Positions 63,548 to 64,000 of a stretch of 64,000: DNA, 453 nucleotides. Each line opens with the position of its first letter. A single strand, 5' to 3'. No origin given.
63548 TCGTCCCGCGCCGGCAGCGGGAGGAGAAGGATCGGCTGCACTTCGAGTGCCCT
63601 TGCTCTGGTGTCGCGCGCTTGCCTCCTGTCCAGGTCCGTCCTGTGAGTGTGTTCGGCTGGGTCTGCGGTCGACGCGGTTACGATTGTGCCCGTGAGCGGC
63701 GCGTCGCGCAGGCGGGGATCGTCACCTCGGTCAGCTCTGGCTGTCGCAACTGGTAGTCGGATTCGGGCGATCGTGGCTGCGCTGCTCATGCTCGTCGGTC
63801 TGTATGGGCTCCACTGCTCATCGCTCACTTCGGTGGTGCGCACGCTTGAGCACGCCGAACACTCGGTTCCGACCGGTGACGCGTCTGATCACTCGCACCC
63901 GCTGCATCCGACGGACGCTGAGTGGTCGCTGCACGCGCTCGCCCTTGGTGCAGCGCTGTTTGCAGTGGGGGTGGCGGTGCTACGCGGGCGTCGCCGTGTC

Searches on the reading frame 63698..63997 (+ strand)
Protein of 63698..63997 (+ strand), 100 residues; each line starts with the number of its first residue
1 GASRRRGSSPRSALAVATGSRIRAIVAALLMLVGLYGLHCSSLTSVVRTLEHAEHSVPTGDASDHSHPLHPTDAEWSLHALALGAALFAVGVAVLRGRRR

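Call 84: search_protein_families(library=pfam, proteins=[window:63698-63997:+], max_evalue=0.01)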
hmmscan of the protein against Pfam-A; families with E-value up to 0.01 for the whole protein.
window:63698-63997:+ (100 aa): 1 family
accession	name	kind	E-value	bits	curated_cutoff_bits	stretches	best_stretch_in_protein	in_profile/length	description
PF09534.15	Trp_oprn_chp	-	0.00086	19.6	29.6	1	14-99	58-141/180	Tryptophan-associated transmembrane protein (Trp_oprn_chp)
